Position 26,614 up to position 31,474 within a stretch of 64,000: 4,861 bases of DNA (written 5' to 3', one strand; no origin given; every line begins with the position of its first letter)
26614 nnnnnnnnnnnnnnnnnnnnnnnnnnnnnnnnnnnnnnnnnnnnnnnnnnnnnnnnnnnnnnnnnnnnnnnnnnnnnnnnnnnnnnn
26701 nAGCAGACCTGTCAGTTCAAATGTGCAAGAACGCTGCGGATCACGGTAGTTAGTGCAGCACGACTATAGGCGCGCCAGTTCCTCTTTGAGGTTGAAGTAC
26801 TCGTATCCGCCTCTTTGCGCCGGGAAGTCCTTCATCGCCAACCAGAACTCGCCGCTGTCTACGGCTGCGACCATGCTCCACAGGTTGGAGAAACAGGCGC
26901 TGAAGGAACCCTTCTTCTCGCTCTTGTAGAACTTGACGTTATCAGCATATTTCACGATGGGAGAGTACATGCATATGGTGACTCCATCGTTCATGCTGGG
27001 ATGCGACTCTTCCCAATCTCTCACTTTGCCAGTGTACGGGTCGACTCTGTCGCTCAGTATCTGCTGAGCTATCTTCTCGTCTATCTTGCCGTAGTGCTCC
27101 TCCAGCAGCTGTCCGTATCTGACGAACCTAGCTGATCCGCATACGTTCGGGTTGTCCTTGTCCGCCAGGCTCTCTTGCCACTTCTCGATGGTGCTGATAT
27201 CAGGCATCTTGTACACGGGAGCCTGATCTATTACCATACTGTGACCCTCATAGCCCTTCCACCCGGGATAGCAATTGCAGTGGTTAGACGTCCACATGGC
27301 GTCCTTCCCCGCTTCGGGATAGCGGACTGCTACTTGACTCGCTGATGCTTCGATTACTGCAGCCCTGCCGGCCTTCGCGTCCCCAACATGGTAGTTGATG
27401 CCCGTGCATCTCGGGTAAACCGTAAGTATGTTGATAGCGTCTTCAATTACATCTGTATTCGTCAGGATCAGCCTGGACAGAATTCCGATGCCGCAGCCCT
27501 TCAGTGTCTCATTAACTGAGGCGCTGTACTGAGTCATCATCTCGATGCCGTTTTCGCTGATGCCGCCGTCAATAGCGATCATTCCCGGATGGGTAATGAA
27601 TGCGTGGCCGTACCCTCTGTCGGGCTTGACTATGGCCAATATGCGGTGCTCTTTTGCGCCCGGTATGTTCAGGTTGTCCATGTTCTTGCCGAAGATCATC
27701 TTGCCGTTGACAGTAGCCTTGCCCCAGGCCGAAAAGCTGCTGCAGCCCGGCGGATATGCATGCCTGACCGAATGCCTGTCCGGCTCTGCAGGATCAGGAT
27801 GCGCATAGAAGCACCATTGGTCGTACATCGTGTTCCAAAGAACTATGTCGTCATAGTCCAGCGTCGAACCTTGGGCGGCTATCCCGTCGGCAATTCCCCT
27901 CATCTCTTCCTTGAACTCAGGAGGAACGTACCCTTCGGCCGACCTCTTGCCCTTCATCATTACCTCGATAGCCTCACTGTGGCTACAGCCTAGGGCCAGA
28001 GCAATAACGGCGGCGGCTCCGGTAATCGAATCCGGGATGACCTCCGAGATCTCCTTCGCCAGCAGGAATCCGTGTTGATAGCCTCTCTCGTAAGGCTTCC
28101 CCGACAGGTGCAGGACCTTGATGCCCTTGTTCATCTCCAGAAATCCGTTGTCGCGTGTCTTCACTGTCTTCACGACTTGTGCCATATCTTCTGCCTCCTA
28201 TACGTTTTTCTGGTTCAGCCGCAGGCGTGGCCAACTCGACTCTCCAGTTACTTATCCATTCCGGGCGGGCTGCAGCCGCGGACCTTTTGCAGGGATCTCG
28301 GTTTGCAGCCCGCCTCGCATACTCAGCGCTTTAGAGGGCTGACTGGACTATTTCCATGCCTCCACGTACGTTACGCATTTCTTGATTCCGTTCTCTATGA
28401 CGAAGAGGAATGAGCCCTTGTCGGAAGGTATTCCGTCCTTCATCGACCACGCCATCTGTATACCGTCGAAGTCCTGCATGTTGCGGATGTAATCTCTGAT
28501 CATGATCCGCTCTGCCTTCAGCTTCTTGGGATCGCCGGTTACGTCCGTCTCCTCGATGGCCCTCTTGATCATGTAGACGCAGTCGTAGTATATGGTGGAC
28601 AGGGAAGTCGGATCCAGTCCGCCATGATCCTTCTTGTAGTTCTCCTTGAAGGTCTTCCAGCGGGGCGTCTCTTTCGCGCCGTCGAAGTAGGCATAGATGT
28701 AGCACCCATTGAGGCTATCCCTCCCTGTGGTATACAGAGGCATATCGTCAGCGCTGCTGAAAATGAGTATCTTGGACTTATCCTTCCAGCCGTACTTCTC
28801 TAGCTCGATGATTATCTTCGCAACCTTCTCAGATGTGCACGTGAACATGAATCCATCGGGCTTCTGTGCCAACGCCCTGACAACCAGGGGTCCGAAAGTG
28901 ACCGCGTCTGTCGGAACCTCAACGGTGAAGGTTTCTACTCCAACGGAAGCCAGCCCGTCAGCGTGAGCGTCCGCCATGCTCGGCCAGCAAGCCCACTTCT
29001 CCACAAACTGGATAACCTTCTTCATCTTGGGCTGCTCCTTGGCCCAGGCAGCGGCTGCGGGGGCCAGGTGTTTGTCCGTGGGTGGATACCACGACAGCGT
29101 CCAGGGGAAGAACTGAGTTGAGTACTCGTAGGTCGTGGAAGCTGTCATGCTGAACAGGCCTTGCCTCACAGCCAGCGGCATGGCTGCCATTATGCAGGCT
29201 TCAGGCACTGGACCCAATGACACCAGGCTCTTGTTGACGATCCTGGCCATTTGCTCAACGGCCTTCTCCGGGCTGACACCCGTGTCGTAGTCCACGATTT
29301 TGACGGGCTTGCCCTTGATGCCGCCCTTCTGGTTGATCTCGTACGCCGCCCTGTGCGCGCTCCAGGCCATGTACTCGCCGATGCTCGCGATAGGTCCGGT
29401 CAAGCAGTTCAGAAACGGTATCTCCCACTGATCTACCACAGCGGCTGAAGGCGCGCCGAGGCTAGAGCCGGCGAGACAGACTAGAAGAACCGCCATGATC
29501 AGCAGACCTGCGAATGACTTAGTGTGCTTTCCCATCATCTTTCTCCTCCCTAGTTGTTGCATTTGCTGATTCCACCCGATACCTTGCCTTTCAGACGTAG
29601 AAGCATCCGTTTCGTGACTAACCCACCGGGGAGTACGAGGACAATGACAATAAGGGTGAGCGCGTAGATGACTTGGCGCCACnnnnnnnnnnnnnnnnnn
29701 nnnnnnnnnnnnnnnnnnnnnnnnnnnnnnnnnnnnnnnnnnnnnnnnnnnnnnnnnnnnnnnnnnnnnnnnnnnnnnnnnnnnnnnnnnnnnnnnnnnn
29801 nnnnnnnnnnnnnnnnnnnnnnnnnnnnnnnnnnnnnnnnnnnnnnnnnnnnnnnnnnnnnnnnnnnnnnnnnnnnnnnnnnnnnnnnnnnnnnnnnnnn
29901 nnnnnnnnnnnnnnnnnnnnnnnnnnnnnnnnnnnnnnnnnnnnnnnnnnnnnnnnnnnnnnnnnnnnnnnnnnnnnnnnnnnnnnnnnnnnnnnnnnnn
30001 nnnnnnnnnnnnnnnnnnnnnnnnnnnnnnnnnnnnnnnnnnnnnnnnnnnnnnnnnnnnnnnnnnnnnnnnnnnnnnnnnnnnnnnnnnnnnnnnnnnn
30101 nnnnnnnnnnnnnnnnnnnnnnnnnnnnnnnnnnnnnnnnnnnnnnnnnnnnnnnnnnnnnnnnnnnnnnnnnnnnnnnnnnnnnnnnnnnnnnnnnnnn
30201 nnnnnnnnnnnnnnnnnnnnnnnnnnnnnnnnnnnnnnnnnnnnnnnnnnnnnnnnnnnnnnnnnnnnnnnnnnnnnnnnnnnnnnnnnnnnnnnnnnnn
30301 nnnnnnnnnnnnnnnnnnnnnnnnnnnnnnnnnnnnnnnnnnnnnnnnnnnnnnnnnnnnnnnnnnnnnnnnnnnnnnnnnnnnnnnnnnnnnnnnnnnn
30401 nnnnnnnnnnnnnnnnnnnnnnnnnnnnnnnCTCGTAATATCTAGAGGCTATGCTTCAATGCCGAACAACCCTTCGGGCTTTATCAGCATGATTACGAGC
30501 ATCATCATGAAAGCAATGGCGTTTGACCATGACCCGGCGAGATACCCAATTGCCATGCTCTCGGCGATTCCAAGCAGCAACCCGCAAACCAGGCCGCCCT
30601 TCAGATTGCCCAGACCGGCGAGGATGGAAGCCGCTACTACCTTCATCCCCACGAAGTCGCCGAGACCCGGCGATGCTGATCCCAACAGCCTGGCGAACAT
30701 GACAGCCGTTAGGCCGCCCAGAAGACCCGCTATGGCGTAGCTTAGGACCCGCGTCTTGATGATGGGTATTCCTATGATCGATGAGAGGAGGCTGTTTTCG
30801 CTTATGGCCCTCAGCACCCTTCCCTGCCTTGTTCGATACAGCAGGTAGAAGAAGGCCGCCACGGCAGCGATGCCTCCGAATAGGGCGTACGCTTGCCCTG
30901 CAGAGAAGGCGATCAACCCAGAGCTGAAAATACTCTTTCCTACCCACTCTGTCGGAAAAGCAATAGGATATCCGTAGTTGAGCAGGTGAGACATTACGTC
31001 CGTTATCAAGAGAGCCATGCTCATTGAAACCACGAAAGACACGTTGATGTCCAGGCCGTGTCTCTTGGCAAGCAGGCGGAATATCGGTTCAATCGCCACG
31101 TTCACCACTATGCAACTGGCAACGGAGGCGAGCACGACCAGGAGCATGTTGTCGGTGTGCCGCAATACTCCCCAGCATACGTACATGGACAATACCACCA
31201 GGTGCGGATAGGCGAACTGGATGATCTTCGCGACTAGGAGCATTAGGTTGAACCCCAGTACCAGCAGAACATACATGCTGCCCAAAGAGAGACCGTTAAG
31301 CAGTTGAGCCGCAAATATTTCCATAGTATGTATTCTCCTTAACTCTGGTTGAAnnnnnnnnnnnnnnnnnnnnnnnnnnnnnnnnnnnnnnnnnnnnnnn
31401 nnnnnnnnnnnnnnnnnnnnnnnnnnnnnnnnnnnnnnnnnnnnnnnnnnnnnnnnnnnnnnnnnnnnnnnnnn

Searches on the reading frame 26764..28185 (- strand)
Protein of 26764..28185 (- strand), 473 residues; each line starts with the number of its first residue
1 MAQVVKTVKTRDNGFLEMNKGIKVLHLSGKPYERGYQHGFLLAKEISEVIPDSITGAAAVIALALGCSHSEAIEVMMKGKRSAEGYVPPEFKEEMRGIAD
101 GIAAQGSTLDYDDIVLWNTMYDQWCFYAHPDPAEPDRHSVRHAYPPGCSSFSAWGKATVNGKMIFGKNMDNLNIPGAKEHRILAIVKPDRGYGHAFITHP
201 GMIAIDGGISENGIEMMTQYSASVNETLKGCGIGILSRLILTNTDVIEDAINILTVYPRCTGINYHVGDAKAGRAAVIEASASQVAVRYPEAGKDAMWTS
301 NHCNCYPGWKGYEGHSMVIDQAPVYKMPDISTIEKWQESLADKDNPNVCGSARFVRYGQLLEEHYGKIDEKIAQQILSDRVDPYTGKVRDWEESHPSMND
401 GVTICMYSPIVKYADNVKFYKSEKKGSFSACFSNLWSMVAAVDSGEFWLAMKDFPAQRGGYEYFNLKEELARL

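Call 69: search_protein_families(library=pfam, proteins=[window:26764-28185:-], max_evalue=0.0001)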
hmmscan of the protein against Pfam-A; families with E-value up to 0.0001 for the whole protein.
window:26764-28185:- (473 aa): 1 family
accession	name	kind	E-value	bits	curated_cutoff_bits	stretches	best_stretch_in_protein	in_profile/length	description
PF03417.21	AAT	-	1.7e-21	77.4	23.2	1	160-392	5-201/225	Acyl-coenzyme A:6-aminopenicillanic acid acyl-transferase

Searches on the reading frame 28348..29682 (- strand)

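Call 69: search_protein_families(library=pfam, proteins=[window:28348-29682:-], max_evalue=0.0001)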
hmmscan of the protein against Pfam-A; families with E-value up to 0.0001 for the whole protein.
window:28348-29682:- (444 aa): 3 families
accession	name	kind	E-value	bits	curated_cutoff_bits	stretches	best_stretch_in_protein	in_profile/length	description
PF13458.12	Peripla_BP_6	-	1.7e-36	127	31.7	1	87-412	3-320/343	Periplasmic binding protein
PF13433.12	Peripla_BP_5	-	2.2e-06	27.5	27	0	88-154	3-69/363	Periplasmic binding protein domain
PF01094.35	ANF_receptor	-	2.8e-05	23.8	25.4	1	112-403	9-324/353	Receptor family ligand binding region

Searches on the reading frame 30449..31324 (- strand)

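Call 69: search_protein_families(library=pfam, proteins=[window:30449-31324:-], max_evalue=0.0001)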
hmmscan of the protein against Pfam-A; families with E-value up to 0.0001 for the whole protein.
window:30449-31324:- (291 aa): 1 family
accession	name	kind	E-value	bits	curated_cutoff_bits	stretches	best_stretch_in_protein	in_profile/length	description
PF02653.21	BPD_transp_2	-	6.5e-31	107.9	26.8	1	8-279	2-269/269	Branched-chain amino acid transport system / permease component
